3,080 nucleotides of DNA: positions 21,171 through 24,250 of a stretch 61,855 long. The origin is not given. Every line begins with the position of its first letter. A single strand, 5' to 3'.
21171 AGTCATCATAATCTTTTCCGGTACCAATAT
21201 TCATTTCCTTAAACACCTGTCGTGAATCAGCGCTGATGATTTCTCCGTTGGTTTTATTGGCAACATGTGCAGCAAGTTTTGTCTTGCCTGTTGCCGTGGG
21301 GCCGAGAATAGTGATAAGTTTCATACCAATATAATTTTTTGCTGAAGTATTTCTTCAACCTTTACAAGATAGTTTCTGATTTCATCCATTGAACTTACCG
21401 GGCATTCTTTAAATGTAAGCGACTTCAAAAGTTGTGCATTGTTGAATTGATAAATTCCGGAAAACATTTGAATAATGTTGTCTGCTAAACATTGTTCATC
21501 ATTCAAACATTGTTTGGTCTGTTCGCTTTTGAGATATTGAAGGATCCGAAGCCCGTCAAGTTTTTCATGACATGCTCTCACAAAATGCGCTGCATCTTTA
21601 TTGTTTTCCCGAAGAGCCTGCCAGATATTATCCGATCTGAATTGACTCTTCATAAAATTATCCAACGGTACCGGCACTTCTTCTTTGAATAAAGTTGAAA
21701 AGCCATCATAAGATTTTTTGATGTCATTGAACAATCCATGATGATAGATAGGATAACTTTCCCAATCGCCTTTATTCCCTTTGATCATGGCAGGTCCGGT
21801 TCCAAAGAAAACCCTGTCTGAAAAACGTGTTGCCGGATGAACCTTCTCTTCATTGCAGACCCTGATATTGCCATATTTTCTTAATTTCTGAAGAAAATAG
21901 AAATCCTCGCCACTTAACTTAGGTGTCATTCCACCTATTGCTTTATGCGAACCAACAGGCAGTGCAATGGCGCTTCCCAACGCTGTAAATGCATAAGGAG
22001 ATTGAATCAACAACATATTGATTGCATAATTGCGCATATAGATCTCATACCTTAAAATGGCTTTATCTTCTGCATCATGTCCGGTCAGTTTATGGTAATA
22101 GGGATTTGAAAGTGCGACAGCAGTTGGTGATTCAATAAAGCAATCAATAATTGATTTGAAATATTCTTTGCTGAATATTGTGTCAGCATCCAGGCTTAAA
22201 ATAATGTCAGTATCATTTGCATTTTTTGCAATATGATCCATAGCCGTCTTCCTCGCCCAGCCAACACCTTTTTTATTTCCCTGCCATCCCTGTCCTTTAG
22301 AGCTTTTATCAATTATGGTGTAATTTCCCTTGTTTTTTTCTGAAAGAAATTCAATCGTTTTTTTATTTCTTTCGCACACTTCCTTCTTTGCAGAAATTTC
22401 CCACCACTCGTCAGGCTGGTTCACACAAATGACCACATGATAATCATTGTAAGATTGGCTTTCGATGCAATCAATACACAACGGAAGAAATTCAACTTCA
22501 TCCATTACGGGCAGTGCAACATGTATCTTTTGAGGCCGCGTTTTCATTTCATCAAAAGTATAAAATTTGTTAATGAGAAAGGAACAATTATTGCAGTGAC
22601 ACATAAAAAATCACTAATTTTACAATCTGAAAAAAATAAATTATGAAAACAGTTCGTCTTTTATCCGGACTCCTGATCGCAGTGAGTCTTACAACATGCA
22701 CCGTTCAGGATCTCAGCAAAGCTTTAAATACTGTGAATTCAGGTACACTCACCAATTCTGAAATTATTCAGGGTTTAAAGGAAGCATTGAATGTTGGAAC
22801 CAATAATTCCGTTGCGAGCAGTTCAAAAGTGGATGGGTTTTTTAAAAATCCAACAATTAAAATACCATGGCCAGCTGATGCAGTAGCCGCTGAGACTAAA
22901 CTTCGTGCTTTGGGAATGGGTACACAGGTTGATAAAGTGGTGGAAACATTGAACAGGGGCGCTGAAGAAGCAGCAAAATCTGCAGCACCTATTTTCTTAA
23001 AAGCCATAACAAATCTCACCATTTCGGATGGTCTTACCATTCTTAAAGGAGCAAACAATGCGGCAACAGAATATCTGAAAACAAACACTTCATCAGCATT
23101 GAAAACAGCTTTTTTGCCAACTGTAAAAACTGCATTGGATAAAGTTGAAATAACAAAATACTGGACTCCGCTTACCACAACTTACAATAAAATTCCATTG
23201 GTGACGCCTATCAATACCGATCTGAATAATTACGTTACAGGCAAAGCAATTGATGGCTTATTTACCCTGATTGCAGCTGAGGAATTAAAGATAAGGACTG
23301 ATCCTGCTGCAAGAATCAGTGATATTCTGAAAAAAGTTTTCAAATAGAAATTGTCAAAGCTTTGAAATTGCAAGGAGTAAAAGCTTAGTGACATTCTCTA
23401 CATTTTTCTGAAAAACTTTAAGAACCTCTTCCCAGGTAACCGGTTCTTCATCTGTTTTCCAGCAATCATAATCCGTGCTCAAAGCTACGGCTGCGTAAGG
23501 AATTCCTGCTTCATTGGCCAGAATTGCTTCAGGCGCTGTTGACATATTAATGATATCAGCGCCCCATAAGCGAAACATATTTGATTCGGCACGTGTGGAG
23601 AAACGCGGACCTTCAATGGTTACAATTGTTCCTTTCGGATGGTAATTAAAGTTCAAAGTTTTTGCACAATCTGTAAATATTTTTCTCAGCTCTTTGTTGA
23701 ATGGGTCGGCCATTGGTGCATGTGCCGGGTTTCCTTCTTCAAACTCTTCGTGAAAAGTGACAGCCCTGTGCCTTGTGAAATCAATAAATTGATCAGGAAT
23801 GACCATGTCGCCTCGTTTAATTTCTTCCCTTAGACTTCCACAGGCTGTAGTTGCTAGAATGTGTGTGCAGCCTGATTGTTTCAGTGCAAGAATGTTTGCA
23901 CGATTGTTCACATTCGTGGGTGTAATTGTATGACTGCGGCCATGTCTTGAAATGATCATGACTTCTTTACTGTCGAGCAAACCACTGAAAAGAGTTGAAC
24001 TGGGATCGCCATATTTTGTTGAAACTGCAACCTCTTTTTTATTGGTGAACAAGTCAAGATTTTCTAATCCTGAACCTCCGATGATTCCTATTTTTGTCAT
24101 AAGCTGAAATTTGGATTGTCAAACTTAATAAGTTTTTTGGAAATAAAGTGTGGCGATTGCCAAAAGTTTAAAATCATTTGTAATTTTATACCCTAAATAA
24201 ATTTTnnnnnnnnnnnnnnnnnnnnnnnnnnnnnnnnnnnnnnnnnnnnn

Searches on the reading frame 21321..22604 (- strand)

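Call 9: search_protein_families(library=pfam, proteins=[window:21321-22604:-])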
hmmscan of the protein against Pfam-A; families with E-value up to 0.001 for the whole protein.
window:21321-22604:- (427 aa): 2 families
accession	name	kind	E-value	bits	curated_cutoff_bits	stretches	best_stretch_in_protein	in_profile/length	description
PF00535.33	Glycos_transf_2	-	6.1e-07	30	23.3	1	110-180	62-127/168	Glycosyl transferase family 2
PF13632.12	Glyco_trans_2_3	-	0.00031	21.1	27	1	134-256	1-122/198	Glycosyl transferase family group 2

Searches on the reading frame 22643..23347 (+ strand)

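Call 9: search_protein_families(library=pfam, proteins=[window:22643-23347:+])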
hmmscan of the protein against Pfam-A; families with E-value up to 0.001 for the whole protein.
window:22643-23347:+ (234 aa): 1 family
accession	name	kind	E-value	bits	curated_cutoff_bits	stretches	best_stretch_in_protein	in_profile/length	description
PF13852.11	DUF4197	-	1.7e-73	246.9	24.9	1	36-233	2-198/199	Protein of unknown function (DUF4197)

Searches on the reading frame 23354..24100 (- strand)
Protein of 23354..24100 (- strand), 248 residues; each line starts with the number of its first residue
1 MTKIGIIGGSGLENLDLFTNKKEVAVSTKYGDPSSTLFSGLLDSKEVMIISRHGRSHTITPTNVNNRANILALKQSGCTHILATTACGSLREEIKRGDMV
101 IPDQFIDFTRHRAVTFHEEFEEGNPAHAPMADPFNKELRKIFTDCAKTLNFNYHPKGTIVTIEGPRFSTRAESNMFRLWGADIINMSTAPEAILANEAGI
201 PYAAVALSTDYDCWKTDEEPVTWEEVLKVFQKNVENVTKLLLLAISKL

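Call 9: search_protein_families(library=pfam, proteins=[window:23354-24100:-])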
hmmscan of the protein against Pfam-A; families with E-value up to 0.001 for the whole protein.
window:23354-24100:- (248 aa): 1 family
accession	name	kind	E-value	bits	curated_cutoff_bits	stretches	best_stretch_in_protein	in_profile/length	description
PF01048.26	PNP_UDP_1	-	1.8e-51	175.2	25.1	1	3-245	1-232/233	Phosphorylase superfamily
